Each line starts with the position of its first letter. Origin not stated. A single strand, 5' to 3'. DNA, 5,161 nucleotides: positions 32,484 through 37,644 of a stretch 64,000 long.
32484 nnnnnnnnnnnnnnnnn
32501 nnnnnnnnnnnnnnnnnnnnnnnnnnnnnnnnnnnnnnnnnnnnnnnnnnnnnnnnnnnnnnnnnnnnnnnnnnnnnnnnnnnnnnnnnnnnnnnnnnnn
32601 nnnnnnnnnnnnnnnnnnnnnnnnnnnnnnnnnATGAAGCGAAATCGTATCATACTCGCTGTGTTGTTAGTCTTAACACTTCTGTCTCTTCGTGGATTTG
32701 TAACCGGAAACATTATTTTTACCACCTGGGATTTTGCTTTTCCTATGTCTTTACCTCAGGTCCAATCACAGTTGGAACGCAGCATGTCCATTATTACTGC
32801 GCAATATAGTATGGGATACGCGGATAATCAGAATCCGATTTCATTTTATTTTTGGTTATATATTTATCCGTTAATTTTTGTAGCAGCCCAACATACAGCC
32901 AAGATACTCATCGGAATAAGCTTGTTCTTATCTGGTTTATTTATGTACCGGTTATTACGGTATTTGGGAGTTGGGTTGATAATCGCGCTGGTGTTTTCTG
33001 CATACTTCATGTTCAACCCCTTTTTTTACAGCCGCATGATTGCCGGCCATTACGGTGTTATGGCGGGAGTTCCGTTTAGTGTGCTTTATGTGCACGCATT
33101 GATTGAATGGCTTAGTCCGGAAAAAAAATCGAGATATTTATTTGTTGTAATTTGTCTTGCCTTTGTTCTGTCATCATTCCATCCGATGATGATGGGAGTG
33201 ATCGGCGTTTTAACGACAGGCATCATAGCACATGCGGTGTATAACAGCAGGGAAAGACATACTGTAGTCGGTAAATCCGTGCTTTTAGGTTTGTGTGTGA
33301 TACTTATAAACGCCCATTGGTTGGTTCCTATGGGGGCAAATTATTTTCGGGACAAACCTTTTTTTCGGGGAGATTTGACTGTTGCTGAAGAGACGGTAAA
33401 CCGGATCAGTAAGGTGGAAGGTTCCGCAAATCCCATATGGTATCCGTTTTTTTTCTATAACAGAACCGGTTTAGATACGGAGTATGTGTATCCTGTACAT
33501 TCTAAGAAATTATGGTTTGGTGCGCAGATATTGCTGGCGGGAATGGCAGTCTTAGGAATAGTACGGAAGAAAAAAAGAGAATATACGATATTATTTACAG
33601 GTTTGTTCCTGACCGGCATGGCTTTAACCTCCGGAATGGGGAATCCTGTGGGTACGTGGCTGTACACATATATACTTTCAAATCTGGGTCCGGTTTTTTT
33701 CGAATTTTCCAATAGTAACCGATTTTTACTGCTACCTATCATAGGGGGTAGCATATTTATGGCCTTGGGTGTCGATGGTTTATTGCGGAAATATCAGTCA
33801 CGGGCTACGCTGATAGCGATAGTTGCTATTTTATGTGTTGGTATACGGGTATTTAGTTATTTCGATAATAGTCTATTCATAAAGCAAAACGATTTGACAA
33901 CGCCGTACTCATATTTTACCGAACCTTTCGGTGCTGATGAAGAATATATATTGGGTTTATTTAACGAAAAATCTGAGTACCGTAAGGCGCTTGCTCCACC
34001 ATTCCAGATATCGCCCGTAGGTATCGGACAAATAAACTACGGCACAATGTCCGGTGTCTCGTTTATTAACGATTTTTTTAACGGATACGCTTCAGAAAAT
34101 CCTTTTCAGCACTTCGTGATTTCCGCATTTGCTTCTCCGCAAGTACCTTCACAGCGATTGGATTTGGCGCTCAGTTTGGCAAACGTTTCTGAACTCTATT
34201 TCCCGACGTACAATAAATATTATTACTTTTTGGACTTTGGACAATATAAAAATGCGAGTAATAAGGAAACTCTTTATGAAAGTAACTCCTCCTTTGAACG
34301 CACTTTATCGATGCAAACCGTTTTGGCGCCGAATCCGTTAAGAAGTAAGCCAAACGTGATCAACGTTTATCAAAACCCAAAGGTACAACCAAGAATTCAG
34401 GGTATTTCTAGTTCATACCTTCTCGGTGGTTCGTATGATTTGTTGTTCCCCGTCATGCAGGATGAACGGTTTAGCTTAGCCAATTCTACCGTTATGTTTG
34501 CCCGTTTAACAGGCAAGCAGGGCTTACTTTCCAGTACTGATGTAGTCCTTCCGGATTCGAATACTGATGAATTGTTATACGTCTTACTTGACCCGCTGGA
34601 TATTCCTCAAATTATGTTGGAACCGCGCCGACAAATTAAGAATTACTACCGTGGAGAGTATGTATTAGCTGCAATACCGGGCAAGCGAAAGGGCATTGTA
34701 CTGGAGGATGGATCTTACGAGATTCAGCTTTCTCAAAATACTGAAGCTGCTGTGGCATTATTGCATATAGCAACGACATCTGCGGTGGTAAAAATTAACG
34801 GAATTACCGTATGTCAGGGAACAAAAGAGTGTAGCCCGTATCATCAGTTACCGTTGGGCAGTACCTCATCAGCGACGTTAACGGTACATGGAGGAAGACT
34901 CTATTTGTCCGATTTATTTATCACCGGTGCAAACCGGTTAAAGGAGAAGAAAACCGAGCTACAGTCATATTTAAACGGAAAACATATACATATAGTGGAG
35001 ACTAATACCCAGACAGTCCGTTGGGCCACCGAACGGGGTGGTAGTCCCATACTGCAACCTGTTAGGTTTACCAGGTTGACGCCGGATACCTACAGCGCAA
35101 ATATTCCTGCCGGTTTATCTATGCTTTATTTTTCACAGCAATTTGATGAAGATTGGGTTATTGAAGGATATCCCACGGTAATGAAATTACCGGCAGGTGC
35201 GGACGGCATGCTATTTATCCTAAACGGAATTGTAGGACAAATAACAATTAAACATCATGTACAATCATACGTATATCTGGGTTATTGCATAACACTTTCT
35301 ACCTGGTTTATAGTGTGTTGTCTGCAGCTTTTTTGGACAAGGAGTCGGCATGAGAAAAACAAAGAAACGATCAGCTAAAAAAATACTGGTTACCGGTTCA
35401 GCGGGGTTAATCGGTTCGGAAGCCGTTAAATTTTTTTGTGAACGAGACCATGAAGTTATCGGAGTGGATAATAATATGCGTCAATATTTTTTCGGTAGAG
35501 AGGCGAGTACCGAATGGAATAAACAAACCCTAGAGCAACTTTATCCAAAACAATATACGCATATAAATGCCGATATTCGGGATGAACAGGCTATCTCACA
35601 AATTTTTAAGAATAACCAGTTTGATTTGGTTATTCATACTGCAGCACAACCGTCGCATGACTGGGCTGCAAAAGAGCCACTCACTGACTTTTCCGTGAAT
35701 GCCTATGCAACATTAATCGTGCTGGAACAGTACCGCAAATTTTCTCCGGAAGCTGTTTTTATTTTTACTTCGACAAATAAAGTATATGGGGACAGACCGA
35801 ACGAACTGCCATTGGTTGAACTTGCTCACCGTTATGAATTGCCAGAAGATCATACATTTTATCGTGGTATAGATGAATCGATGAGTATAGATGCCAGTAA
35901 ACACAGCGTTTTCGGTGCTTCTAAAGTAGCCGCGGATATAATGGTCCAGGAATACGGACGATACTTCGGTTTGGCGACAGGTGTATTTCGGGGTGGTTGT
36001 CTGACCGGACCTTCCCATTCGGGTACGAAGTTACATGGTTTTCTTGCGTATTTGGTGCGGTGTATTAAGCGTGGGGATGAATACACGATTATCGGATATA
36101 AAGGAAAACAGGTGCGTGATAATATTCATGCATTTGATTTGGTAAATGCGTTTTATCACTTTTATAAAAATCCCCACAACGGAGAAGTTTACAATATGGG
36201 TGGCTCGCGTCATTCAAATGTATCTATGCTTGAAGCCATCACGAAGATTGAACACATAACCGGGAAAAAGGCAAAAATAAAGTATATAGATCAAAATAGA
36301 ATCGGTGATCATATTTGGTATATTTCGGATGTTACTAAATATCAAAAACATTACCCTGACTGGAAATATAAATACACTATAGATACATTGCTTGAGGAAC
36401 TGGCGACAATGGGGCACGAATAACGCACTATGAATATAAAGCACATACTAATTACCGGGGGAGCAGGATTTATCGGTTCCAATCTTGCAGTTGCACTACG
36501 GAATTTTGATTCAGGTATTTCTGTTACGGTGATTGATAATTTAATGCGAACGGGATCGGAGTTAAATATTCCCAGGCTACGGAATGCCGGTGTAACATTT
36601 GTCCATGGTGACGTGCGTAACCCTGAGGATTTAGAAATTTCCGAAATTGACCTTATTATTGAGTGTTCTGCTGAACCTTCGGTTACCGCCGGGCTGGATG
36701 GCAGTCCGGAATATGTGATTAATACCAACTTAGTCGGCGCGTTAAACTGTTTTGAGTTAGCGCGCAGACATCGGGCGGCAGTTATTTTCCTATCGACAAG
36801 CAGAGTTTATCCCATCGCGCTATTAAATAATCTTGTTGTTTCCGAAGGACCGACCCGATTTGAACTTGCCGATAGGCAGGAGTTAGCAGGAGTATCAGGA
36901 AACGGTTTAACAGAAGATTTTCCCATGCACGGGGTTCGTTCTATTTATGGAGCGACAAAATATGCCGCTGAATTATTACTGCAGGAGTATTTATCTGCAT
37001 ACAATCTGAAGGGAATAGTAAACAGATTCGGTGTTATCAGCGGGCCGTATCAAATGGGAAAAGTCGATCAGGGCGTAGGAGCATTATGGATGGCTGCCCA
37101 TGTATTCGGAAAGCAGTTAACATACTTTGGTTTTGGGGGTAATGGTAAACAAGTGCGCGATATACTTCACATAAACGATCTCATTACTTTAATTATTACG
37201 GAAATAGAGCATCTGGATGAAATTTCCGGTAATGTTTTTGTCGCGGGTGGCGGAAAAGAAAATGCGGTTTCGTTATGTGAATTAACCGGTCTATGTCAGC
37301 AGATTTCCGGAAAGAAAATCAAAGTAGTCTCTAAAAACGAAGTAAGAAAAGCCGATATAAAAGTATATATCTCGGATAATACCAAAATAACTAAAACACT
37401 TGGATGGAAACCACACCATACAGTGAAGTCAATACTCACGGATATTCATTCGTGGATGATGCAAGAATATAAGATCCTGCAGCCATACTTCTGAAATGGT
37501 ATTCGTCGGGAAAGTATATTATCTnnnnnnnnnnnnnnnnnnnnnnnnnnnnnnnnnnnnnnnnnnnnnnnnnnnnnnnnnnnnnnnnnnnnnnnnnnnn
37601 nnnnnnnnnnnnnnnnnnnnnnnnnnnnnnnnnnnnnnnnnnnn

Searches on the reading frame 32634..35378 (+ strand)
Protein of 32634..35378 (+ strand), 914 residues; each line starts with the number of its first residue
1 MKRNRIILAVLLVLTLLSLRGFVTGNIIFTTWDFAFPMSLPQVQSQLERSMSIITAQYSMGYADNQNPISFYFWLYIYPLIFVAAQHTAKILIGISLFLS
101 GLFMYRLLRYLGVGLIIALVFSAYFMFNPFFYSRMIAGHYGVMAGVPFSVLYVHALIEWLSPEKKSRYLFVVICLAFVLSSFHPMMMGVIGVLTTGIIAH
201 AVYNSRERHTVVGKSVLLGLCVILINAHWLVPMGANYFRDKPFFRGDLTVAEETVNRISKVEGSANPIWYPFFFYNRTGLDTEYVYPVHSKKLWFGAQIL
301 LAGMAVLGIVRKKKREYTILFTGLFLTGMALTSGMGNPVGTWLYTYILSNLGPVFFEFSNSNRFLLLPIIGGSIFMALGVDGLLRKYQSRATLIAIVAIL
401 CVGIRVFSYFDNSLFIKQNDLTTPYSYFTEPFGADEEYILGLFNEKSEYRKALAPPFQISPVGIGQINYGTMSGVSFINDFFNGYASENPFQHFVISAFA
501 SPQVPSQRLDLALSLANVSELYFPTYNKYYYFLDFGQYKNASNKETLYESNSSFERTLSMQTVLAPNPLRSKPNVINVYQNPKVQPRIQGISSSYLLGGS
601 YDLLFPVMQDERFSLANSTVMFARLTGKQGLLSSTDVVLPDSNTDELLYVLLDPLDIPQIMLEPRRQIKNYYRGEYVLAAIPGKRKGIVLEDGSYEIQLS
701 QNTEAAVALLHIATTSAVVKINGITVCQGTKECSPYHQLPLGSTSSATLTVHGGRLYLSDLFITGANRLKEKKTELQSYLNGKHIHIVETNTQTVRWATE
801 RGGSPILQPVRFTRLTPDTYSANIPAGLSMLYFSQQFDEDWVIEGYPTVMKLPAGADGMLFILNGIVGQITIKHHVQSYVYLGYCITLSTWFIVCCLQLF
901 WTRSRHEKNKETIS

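Call 8: search_protein_families(library=pfam, proteins=[window:32634-35378:+], max_evalue=0.001)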
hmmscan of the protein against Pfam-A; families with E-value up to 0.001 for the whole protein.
window:32634-35378:+ (914 aa): 0 families

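Call 15: search_protein_families(library=ncbifam, proteins=[window:32634-35378:+], max_evalue=0.01)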
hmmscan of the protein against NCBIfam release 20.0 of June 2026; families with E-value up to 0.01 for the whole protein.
window:32634-35378:+ (914 aa): 1 family
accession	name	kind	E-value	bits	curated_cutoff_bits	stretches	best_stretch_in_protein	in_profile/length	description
NF053599.1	transp_MmpA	equivalog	0.00015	20.5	210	1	83-233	63-199/543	MmpA family trehalose lipid delivery protein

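Call 47: find_homologous_proteins(query=window:32634-35378:+, max_evalue=0.00001)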
Query window:32634-35378:+ (914 aa): 6 proteins with E <= 0.00001 among 8000 candidates.
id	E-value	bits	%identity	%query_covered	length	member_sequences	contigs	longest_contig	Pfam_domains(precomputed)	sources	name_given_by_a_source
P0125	0.0e+0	2081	100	100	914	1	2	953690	-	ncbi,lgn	-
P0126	0.0e+0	1341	62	99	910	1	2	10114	-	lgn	-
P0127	4.6e-291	986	51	97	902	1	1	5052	-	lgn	-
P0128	6.7e-142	493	31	98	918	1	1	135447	-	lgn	-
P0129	1.6e-141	491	33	97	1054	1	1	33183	-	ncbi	-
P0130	3.4e-17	80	21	66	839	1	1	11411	-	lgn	-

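Call 60: predict_structure(alignment_id=A4)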
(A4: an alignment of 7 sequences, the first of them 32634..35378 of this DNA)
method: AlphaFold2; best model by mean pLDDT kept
length: 914 residues; sequences in the alignment: 7
mean_pLDDT: 74.3   pTM: 0.73
mean pLDDT of the five models: 74.3, 66.8, 65.6, 64.0, 62.6
residues with pLDDT >= 90: 138; 70-90: 463; 50-70: 215; < 50: 98
segments of 3 or more residues with pLDDT < 50: 59-70, 278-283, 354-356, 414-426, 457-464, 484-488, 529-550, 672-686, 798-807
pLDDT, mean of each block of 10 residues (from residue 1): 80 87 70 62 73 53 43 63 75 88 94 92 88 68 86 94 82 88 78 92 89 92 84 78 57 65 72 61 52 85 86 79 91 83 81 55 83 92 88 92 82 51 52 83 82 60 56 64 54 73 71 82 67 39 40 71 87 89 81 67 68 60 62 66 70 77 65 37 52 84 76 83 82 80 86 83 88 86 65 53 47 83 84 78 87 71 87 85 87 84 76 59
secondary structure, 60 per line:
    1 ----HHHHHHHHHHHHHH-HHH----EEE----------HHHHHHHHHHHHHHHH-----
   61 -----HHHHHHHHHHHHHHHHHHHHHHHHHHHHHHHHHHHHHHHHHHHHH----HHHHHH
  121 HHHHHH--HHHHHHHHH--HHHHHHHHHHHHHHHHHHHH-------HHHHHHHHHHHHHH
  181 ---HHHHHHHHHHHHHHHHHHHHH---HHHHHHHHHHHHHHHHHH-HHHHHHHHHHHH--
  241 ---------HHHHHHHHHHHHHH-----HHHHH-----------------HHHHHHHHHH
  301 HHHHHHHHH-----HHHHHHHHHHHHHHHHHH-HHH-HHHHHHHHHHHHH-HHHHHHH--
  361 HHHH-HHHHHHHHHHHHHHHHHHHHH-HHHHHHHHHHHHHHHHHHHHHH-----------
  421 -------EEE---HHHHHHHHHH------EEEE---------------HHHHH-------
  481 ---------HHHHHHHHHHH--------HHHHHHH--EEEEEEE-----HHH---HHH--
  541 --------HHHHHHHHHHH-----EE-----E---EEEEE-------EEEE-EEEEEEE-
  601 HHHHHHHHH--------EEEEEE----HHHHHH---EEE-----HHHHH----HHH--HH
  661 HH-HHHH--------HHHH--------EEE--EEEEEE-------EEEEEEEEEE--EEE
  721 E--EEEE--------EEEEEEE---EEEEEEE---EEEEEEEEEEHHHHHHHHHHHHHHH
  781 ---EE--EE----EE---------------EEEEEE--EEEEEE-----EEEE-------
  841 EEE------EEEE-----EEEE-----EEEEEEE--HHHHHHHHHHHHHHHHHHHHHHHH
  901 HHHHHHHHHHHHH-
elements in order (helices of 4 or more, strands of 3 or more residues): H5-18 E27-29 H40-55 H66-110 H115-126 H129-137 H140-159 H167-180 H184-204 H208-225 H227-238 H250-263 H269-273 H291-309 H315-332 H338-350 H352-358 H361-364 H366-386 H388-409 E428-430 H434-443 E450-453 H469-473 H490-500 H509-515 E518-524 H549-559 E576-580 E588-591 E593-599 H601-609 E618-623 H628-633 E637-639 H645-649 H659-662 H664-667 H676-679 E688-690 E693-698 E706-715 E718-721 E724-727 E736-742 E746-752 E756-765 H766-780 E811-816 E819-824 E830-833 E841-843 E850-853 E859-862 E868-874 H877-913

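Call 62: fold_search(model_id=the predicted structure, library=pdb)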
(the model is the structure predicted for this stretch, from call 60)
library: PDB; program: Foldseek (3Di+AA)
matches with E <= 10: 628; with E <= 0.001: 12
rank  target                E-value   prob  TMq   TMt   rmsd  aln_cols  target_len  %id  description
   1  6w98_A                5.4e-12  1.00  0.47  0.35   9.5       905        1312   12  Single-Particle Cryo-EM Structure of Arabinofuranosyltransferase AftD from Mycobacteria (released 2020-05-13)
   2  6wby                  5.6e-12  1.00  0.59  0.45  12.1      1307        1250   11  Single-Particle Cryo-EM Structure of Arabinofuranosyltransferase AftD from Mycobacteria, Mutant R1389S Class 2 (released 2020-05-13)
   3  6wbx                  3.7e-11  1.00  0.56  0.43  13.2      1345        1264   11  Single-Particle Cryo-EM Structure of Arabinofuranosyltransferase AftD from Mycobacteria, Mutant R1389S Class 1 (released 2020-05-13)
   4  8pn9_A                4.9e-06  1.00  0.35  0.46  10.9       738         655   12  Structure of human oligosaccharyltransferase OST-A complex bound to NGI-1 (released 2024-05-08)
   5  8b6l_I                2.6e-05  1.00  0.30  0.38  17.9       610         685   12  Subtomogram average of the human Sec61-TRAP-OSTA-translocon (released 2022-12-07)
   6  6s7t_A                4.7e-05  1.00  0.31  0.38  17.7       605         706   12  Cryo-EM structure of human oligosaccharyltransferase complex OST-B (released 2019-12-18)
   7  7zli_A                1.3e-04  1.00  0.28  0.35  11.4       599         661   11  Cryo-EM structure of C-mannosyltransferase CeDPY19, in complex with Dol25-P-Man and bound to CMT2-Fab and anti-Fab nan (released 2023-01-11)
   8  9n9j_I                1.3e-04  1.00  0.33  0.40  11.9       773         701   11  Structure of a GRP94 folding intermediate engaged with a CCDC134- and FKBP11-bound secretory translocon (released 2025-11-19)
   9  7zlh_A                1.6e-04  1.00  0.36  0.47  11.0       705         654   10  Cryo-EM structure of C-mannosyltransferase CeDPY19, in apo state, bound to CMT2-Fab and anti-Fab nanobody (released 2023-01-11)
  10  7zlg_A                2.1e-04  1.00  0.31  0.39  11.8       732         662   10  Cryo-EM structure of C-mannosyltransferase CeDPY19, in complex with acceptor peptide and bound to CMT2-Fab and anti-Fa (released 2023-01-11)
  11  6ftg_5                2.6e-04  1.00  0.33  0.43  16.3       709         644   12  Subtomogram average of OST-containing ribosome-translocon complexes from canine rough microsomal membranes (released 2018-03-21)
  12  5ogl_A                3.2e-04  1.00  0.31  0.38   9.0       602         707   10  Structure of bacterial oligosaccharyltransferase PglB in complex with an acceptor peptide and an lipid-linked oligosac (released 2017-10-25)
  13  6tha                  6.0e-03  0.30  0.08  0.12  24.3       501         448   12  Crystal structure of human sugar transporter GLUT1 (SLC2A1) in the inward conformation (released 2020-11-25)
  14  5eqg                  1.7e-02  0.20  0.08  0.12  25.2       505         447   11  Human GLUT1 in complex with inhibitor (2~{S})-3-(4-fluorophenyl)-2-[2-(3-hydroxyphenyl)ethanoylamino]-~{N}-[(1~{S})-1-ph (released 2016-04-13)
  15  6zgr_B                2.5e-02  0.35  0.10  0.18  21.4       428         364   15  Crystal structure of a MFS transporter with bound 1-hydroxynaphthalene-2-carboxylic acid at 2.67 Angstroem resolution (released 2021-10-20)
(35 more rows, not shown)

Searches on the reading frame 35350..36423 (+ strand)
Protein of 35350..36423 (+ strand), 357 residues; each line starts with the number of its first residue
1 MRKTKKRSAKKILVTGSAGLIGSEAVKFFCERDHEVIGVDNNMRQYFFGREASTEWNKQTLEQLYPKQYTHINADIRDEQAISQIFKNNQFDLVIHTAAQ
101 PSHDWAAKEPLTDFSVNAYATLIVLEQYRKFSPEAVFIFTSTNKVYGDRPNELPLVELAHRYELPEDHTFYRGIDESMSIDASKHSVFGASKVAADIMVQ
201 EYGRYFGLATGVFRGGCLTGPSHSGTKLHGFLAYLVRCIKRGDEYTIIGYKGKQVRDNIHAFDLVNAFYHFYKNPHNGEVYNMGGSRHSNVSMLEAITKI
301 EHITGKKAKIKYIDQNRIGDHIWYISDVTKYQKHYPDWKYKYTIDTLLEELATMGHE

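Call 8: search_protein_families(library=pfam, proteins=[window:35350-36423:+], max_evalue=0.001)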
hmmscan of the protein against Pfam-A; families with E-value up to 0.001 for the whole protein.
window:35350-36423:+ (357 aa): 7 families
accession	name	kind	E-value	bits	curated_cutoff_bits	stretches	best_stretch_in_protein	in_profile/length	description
PF01370.27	Epimerase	-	2.3e-40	139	20.9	1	12-284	1-240/240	NAD dependent epimerase/dehydratase family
PF16363.11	GDP_Man_Dehyd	-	1.1e-31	111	27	1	13-350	1-331/332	GDP-mannose 4,6 dehydratase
PF04321.23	RmlD_sub_bind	-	6.5e-12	45.6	27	1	11-148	2-107/287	RmlD substrate binding domain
PF02719.21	Polysacc_synt_2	-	3e-10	40.2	20.2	1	12-145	1-131/293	Polysaccharide biosynthesis protein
PF07993.18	NAD_binding_4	-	2e-07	30.9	20.1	1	56-243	46-234/258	Male sterility protein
PF01073.25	3Beta_HSD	-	9.7e-07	28.5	22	1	13-149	1-123/280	3-beta hydroxysteroid dehydrogenase/isomerase family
PF05368.20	NmrA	-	0.00014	22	27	0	9-90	2-71/298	NmrA-like family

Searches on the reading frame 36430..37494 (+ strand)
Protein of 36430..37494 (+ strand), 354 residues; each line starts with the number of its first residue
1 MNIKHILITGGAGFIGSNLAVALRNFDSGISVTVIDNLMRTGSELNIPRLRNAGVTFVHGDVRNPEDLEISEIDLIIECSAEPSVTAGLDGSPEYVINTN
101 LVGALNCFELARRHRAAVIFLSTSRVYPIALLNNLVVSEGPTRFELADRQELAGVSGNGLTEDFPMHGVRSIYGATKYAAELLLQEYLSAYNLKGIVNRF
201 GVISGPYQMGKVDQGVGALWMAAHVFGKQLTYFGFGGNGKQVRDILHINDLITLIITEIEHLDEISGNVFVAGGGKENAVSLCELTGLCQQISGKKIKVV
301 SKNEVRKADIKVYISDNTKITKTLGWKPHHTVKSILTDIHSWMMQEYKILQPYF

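Call 8: search_protein_families(library=pfam, proteins=[window:36430-37494:+], max_evalue=0.001)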
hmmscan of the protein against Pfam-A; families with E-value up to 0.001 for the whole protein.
window:36430-37494:+ (354 aa): 5 families
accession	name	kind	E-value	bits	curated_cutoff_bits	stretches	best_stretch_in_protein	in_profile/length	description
PF01370.27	Epimerase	-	6.2e-34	117.9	20.9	1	6-273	1-240/240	NAD dependent epimerase/dehydratase family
PF16363.11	GDP_Man_Dehyd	-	3.6e-31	109.3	27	2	159-338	140-331/332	GDP-mannose 4,6 dehydratase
PF07993.18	NAD_binding_4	-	4.8e-11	42.7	20.1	1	70-221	86-225/258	Male sterility protein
PF02719.21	Polysacc_synt_2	-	3.4e-07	30.2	20.2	1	6-128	1-134/293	Polysaccharide biosynthesis protein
PF01073.25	3Beta_HSD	-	8.2e-07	28.8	22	1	7-126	1-119/280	3-beta hydroxysteroid dehydrogenase/isomerase family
